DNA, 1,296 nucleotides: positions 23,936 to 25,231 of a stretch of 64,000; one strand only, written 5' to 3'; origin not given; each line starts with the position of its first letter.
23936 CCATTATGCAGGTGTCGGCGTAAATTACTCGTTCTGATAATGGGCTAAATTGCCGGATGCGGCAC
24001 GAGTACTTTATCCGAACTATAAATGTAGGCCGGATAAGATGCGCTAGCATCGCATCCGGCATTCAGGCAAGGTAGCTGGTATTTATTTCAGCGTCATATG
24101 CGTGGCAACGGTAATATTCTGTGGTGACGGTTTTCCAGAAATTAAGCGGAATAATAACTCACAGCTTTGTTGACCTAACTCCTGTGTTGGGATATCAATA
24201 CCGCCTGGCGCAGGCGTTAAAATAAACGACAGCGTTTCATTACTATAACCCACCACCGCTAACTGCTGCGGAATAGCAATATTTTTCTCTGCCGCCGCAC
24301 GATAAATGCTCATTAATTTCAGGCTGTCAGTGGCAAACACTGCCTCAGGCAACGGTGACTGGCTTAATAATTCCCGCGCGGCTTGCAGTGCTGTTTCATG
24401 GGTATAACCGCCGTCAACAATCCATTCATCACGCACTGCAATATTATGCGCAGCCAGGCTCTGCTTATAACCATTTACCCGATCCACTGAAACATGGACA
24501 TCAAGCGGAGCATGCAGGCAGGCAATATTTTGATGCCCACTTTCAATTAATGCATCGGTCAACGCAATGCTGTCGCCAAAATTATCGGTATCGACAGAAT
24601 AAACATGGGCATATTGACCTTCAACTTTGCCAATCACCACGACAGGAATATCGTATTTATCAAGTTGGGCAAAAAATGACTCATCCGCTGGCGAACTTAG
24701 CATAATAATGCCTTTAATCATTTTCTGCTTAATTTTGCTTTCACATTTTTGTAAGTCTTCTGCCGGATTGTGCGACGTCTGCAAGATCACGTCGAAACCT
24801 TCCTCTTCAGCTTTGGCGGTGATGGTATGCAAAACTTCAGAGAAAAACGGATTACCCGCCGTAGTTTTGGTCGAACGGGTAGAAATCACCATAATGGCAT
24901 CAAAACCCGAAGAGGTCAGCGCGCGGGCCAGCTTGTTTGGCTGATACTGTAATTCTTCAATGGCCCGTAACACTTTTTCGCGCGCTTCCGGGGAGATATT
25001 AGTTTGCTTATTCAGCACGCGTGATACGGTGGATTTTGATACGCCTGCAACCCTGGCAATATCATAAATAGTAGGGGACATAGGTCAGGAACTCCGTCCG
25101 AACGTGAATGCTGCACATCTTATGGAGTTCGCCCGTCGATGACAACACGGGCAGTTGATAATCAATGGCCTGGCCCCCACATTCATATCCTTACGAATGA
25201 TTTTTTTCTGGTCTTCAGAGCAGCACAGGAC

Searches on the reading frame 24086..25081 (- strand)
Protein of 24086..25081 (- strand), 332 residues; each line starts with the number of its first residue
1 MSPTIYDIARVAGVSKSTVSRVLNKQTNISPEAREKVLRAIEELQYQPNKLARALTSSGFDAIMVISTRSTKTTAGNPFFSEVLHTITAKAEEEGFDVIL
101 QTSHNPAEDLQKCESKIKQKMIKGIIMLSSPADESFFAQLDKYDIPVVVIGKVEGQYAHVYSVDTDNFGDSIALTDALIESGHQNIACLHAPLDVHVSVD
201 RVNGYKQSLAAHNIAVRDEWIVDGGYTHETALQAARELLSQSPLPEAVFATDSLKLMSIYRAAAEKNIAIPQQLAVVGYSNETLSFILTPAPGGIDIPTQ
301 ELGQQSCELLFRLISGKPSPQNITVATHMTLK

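Call 39: find_homologous_proteins(query=window:24086-25081:-, max_evalue=1e-40)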
Query window:24086-25081:- (332 aa): 380 proteins with E <= 1e-40 among 8000 candidates; the best 120 are listed.
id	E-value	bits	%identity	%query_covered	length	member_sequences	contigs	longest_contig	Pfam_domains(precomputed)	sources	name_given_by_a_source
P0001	2.9e-210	715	98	100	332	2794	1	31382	PF13377.13,PF00532.28,PF00356.28,PF13407.13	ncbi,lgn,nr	ncbi:LacI family DNA-binding transcriptional regulator [Escherichia coli]|nr:LacI family DNA-binding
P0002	2.4e-206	702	96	100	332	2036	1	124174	PF13377.13,PF00532.28,PF00356.28,PF13407.13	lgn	-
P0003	2.8e-184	629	86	100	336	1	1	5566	PF13377.13,PF00532.28,PF00356.28,PF13407.13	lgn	-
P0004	1.2e-183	627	87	100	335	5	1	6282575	PF13377.13,PF00532.28,PF00356.28,PF13407.13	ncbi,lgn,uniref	ncbi:LacI family DNA-binding transcriptional regulator [Klebsiella sp. MISC125]|uniref:LacI family D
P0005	1.8e-183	627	86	100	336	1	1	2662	PF13377.13,PF00532.28,PF00356.28,PF13407.13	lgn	-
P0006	7.1e-182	622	86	100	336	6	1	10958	PF13377.13,PF00532.28,PF00356.28,PF13407.13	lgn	-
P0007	3.8e-181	619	85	100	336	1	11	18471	PF13377.13,PF00532.28,PF00356.28,PF13407.13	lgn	-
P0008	1.0e-180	618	85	100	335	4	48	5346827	PF13377.13,PF00532.28,PF00356.28,PF13407.13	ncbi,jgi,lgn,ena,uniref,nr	ncbi:LacI family DNA-binding transcriptional regulator [Citrobacter rodentium]|jgi:Transcriptional r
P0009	1.1e-180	618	84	100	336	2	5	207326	PF13377.13,PF00532.28,PF00356.28,PF13407.13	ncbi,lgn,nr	ncbi:LacI family transcriptional regulator [Salmonella enterica subsp. salamae]|nr:LacI family trans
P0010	2.7e-180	616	85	100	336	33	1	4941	PF13377.13,PF00532.28,PF00356.28,PF13407.13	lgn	-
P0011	1.6e-179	614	85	100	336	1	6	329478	PF13377.13,PF00532.28,PF00356.28,PF13407.13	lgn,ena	-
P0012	6.0e-179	612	86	100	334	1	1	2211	PF13377.13,PF00532.28,PF00356.28,PF13407.13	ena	-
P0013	1.0e-178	611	100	86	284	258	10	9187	PF13377.13,PF00532.28,PF00356.28,PF13407.13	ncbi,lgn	ncbi:LacI family DNA-binding transcriptional regulator, partial [Escherichia coli]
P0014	1.6e-178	611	83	100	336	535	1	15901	PF13377.13,PF00532.28,PF00356.28,PF13407.13,PF01381.29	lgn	-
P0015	1.7e-178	611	83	100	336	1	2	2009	PF13377.13,PF00532.28,PF00356.28,PF13407.13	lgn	-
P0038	4.9e-164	563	76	100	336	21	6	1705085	PF13377.13,PF00532.28,PF00356.28,PF13407.13,PF01381.29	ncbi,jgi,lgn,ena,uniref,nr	ncbi:LacI family DNA-binding transcriptional regulator [Scandinavium manionii]|uniref:LacI family DN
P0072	3.7e-157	540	76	100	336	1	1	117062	PF13377.13,PF00532.28,PF00356.28,PF13407.13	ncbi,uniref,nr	ncbi:LacI family DNA-binding transcriptional regulator [Budvicia diplopodorum]|uniref:LacI family DN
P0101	7.5e-156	536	74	99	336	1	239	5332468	PF13377.13,PF00532.28,PF00356.28,PF13407.13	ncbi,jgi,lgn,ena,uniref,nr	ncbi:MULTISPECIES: LacI family DNA-binding transcriptional regulator [Enterobacter cloacae complex]|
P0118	1.3e-154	532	72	99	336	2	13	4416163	PF13377.13,PF00532.28,PF00356.28,PF13407.13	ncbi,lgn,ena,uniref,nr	ncbi:LacI family transcriptional regulator [Klebsiella aerogenes]|uniref:LacI family DNA-binding tra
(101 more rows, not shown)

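Call 40: find_encoding_contigs(protein=P0101, flank=10000, max_places=1)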
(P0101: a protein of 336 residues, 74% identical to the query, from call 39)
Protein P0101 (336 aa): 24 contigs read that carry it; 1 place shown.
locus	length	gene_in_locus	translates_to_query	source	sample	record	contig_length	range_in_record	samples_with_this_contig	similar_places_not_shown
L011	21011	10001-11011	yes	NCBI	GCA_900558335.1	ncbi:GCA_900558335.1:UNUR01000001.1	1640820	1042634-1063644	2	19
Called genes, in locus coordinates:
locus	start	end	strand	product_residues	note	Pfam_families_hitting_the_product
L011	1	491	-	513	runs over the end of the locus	PF05943:VipB, PF18945:VipB_2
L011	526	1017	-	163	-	PF05591:T6SS_VipA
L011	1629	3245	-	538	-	PF00496:SBP_bac_5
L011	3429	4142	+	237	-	PF00246:Peptidase_M14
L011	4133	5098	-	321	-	PF02746:MR_MLE_N, PF13378:MR_MLE_C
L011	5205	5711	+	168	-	PF00578:AhpC-TSA, PF08534:Redoxin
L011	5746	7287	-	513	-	PF00158:Sigma54_activat, PF14532:Sigma54_activ_2, PF25601:AAA_lid_14, PF18024:HTH_50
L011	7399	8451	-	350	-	PF05128:DUF697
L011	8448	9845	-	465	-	PF04317:DUF463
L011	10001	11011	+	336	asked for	PF00356:LacI, PF00532:Peripla_BP_1, PF13407:Peripla_BP_4, PF13377:Peripla_BP_3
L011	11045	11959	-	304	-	PF13505:OMP_b-brl (faint), PF09381:Porin_OmpG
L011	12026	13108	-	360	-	PF02463:SMC_N (faint), PF03215:Rad17 (weak), PF00005:ABC_tran, PF17912:OB_MalK, PF08402:TOBE_2 (weak)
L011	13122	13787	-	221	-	PF00702:Hydrolase, PF13419:HAD_2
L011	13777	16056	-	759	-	PF03636:Glyco_hydro_65N, PF03632:Glyco_hydro_65m, PF03633:Glyco_hydro_65C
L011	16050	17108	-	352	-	PF01408:GFO_IDH_MocA, PF03447:NAD_binding_3 (weak), PF02894:GFO_IDH_MocA_C, PF22725:GFO_IDH_MocA_C3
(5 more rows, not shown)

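Call 41: find_encoding_contigs(protein=P0118, flank=10000, max_places=1)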
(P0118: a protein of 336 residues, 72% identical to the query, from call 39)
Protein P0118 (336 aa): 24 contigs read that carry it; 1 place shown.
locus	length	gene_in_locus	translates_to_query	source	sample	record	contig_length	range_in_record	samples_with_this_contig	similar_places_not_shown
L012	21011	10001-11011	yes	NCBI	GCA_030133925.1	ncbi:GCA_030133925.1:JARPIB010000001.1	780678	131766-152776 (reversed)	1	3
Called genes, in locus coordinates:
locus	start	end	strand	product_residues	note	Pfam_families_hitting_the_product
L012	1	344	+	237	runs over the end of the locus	PF00246:Peptidase_M14, PF24827:AstE_AspA_cat (faint)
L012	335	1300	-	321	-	PF02746:MR_MLE_N, PF13378:MR_MLE_C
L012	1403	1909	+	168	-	PF00578:AhpC-TSA, PF08534:Redoxin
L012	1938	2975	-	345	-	PF05145:AbrB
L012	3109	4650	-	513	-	PF00158:Sigma54_activat, PF14532:Sigma54_activ_2, PF25601:AAA_lid_14, PF18024:HTH_50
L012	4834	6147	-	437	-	PF02056:Glyco_hydro_4, PF11975:Glyco_hydro_4C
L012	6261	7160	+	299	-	PF00126:HTH_1, PF03466:LysR_substrate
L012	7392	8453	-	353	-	PF05128:DUF697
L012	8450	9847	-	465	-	PF04317:DUF463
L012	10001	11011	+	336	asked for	PF00356:LacI, PF00532:Peripla_BP_1, PF13407:Peripla_BP_4, PF13377:Peripla_BP_3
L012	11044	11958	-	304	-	PF09381:Porin_OmpG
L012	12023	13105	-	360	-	PF02463:SMC_N (faint), PF03215:Rad17 (weak), PF00005:ABC_tran, PF17912:OB_MalK, PF08402:TOBE_2, PF03459:TOBE (weak)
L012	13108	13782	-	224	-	PF00702:Hydrolase, PF13419:HAD_2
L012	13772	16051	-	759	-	PF03636:Glyco_hydro_65N, PF03632:Glyco_hydro_65m, PF03633:Glyco_hydro_65C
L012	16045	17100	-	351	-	PF01408:GFO_IDH_MocA, PF03447:NAD_binding_3 (weak), PF02894:GFO_IDH_MocA_C, PF22725:GFO_IDH_MocA_C3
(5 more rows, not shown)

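Call 42: find_encoding_contigs(protein=P0072, flank=10000, max_places=1)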
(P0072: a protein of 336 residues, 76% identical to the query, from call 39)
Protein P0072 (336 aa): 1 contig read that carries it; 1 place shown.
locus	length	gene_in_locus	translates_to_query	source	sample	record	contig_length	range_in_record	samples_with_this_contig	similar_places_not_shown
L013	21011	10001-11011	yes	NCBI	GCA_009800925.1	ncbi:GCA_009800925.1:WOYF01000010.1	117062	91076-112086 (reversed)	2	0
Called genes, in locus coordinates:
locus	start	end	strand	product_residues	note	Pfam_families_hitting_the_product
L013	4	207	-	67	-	PF25165:DUF7828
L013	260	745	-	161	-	PF03960:ArsC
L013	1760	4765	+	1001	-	PF12951:PATR (weak), PF03212:Pertactin, PF18883:AC_1, PF03797:Autotransporter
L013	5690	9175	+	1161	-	PF03212:Pertactin (weak), PF18883:AC_1, PF03797:Autotransporter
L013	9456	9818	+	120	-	PF11604:CusF_Ec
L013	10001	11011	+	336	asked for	PF00356:LacI, PF00532:Peripla_BP_1, PF13407:Peripla_BP_4, PF13377:Peripla_BP_3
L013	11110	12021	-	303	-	PF09381:Porin_OmpG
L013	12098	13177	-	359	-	PF00005:ABC_tran, PF17912:OB_MalK, PF08402:TOBE_2 (weak)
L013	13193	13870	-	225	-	PF00702:Hydrolase, PF13419:HAD_2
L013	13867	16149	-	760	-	PF03636:Glyco_hydro_65N, PF03632:Glyco_hydro_65m, PF03633:Glyco_hydro_65C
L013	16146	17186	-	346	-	PF01408:GFO_IDH_MocA, PF03447:NAD_binding_3, PF02894:GFO_IDH_MocA_C, PF22725:GFO_IDH_MocA_C3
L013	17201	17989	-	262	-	PF01261:AP_endonuc_2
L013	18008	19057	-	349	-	PF00107:ADH_zinc_N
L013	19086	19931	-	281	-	PF00528:BPD_transp_1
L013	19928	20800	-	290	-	PF00528:BPD_transp_1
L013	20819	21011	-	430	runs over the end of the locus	PF01547:SBP_bac_1, PF13416:SBP_bac_8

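Call 44: find_encoding_contigs(protein=L013:19931-20800:-, flank=10000, max_places=1)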
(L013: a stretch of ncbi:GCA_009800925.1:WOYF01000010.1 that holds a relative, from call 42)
Protein L013:19931-20800:- (290 aa): 1 contig read that carries it; 1 place shown.
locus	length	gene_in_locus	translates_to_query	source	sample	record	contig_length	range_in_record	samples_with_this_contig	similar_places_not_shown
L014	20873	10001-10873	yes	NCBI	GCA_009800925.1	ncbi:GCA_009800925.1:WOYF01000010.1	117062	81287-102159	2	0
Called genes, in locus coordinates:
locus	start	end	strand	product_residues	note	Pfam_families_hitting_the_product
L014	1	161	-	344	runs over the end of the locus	PF06379:RhaT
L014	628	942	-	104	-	PF05336:rhaM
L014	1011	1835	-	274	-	PF00596:Aldolase_II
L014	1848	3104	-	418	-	PF06134:RhaA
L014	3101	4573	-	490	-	PF00370:FGGY_N, PF02782:FGGY_C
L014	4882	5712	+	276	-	PF02311:AraC_binding, PF12833:HTH_18, PF00165:HTH_AraC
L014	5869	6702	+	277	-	PF02311:AraC_binding, PF07883:Cupin_2 (weak), PF12833:HTH_18, PF00165:HTH_AraC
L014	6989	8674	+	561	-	PF00128:Alpha-amylase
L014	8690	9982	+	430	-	PF01547:SBP_bac_1, PF13416:SBP_bac_8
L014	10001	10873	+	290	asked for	PF00528:BPD_transp_1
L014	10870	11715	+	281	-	PF00528:BPD_transp_1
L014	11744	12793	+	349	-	PF00107:ADH_zinc_N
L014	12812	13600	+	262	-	PF01261:AP_endonuc_2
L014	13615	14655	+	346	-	PF01408:GFO_IDH_MocA, PF03447:NAD_binding_3, PF02894:GFO_IDH_MocA_C, PF22725:GFO_IDH_MocA_C3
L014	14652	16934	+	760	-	PF03636:Glyco_hydro_65N, PF03632:Glyco_hydro_65m, PF03633:Glyco_hydro_65C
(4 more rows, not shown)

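Call 45: find_encoding_contigs(protein=P0038, flank=10000, max_places=1)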
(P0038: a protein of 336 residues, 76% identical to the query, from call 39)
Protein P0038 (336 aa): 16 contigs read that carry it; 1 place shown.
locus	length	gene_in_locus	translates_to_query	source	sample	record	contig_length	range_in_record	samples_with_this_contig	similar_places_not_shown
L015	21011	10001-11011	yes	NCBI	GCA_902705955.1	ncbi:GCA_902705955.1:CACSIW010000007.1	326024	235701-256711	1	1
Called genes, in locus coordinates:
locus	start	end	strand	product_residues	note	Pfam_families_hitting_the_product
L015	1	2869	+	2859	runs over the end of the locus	PF10091:Glycoamylase, PF06165:GH94_b-supersand, PF17167:Glyco_hydro_94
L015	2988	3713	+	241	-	PF00246:Peptidase_M14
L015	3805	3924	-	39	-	-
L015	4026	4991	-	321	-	PF02746:MR_MLE_N, PF13378:MR_MLE_C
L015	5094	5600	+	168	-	PF00578:AhpC-TSA, PF08534:Redoxin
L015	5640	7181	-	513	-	PF01842:ACT (faint), PF13188:PAS_8 (weak), PF00158:Sigma54_activat, PF14532:Sigma54_activ_2, PF25601:AAA_lid_14, PF18024:HTH_50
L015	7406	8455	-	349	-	PF05128:DUF697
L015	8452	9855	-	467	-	PF04317:DUF463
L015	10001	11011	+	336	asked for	PF00356:LacI, PF01381:HTH_3 (weak), PF00532:Peripla_BP_1, PF13407:Peripla_BP_4, PF13377:Peripla_BP_3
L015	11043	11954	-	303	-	PF13505:OMP_b-brl (faint), PF09381:Porin_OmpG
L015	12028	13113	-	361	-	PF02463:SMC_N (faint), PF03215:Rad17 (weak), PF00005:ABC_tran, PF17912:OB_MalK, PF08402:TOBE_2, PF03459:TOBE (weak)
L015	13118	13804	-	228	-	PF00702:Hydrolase, PF13419:HAD_2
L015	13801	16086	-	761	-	PF03636:Glyco_hydro_65N, PF03632:Glyco_hydro_65m, PF03633:Glyco_hydro_65C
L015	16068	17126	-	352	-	PF01408:GFO_IDH_MocA, PF03447:NAD_binding_3 (weak), PF02894:GFO_IDH_MocA_C, PF22725:GFO_IDH_MocA_C3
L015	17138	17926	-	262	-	PF01261:AP_endonuc_2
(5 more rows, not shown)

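Call 49: search_solved_structures(query=window:24086-25081:-, max_evalue=1e-20)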
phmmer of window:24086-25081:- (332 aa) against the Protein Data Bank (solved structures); distinct sequences matched with E-value up to 1e-20: 37.
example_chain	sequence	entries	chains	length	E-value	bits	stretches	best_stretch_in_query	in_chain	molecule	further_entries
5ysz_A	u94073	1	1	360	4.7e-49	170.6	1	3-330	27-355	Transcriptional regulator, LacI family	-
1zvv_A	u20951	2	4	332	4.9e-45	157.4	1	1-319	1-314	Glucose-resistance amylase regulator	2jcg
1rzr_G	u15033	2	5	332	5.4e-45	157.3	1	1-319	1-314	Glucose-resistance amylase regulator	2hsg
3oqo_A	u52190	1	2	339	4.7e-43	150.9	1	1-328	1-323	Catabolite control protein A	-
3oqm_A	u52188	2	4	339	4.7e-43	150.9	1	1-328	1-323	Catabolite control protein A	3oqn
1jh9_A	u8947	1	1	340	1.3e-41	146.1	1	4-326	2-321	PURINE NUCLEOTIDE SYNTHESIS REPRESSOR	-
2pua_A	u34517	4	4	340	2.2e-41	145.4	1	4-326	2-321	PURINE REPRESSOR | PROTEIN (PURINE REPRESSOR)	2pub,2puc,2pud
1jft_A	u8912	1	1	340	3.2e-41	144.9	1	4-326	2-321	PURINE NUCLEOTIDE SYNTHESIS REPRESSOR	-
1bdh_A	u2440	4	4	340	4.2e-41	144.5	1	4-326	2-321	PROTEIN (PURINE REPRESSOR) | PROTEIN (PURINE NUCLEOTIDE SYNTHESIS REPRESSOR) | PURINE NUCLEOTIDE SYNTHESIS REPRESSOR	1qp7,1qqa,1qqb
2pue_A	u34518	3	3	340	4.2e-41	144.5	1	4-326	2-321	PROTEIN (PURINE REPRESSOR ) | PROTEIN (PURINE REPRESSOR)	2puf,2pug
1jfs_A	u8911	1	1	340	5.4e-41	144.1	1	4-326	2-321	PURINE NUCLEOTIDE SYNTHESIS REPRESSOR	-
1bdi_A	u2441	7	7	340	5.8e-41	144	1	4-326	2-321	PROTEIN (PURINE REPRESSOR) | PROTEIN (PURINE NUCLEOTIDE SYNTHESIS REPRESSOR)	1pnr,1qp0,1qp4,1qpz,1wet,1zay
1vpw_A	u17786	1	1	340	1.1e-40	143.1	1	4-326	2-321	PURINE REPRESSOR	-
9ny7_A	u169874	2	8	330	9.7e-40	140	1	3-315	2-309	Ribose operon repressor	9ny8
2o20_A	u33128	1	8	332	2.5e-39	138.7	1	3-328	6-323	Catabolite control protein A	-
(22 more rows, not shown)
